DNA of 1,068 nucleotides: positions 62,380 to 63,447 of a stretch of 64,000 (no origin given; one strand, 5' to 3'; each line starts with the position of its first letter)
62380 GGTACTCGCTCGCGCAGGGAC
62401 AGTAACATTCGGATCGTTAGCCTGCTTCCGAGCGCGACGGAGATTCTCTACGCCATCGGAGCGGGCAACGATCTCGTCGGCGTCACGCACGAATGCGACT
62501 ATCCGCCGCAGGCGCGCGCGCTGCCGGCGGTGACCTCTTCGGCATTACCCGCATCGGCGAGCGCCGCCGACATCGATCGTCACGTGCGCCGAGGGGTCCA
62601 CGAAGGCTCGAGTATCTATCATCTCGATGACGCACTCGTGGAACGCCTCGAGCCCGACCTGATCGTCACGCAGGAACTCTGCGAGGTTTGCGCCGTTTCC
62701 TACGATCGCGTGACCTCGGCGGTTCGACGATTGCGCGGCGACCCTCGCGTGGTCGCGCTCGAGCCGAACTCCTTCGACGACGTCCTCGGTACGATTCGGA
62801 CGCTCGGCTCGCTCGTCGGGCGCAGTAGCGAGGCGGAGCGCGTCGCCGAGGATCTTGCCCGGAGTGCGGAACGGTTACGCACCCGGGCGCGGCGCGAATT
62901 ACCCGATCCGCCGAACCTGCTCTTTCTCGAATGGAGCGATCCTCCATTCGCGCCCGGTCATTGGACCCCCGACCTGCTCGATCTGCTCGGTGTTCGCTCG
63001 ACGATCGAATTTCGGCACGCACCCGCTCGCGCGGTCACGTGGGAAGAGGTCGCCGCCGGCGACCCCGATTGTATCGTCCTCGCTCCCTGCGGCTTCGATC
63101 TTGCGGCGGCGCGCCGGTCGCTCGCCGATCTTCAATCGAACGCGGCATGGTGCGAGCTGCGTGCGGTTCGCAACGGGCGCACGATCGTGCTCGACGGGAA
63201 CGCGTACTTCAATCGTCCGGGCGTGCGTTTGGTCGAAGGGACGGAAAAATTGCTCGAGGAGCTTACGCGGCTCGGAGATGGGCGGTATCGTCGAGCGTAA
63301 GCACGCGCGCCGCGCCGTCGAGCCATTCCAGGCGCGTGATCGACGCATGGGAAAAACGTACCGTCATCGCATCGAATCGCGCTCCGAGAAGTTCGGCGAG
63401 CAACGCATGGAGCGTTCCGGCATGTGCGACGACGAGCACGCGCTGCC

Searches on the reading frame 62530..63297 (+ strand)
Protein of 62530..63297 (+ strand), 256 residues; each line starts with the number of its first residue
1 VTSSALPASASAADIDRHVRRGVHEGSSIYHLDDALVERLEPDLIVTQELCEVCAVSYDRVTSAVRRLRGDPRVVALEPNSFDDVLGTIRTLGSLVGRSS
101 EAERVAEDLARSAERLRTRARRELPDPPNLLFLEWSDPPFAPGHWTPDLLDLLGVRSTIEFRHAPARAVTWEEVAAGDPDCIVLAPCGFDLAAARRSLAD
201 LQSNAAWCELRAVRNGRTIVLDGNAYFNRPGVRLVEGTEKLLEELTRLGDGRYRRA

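Call 98: find_encoding_contigs(protein=window:62530-63297:+, flank=10000, max_places=2)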
Protein window:62530-63297:+ (256 aa): no gene with exactly this product is on record in the collection.
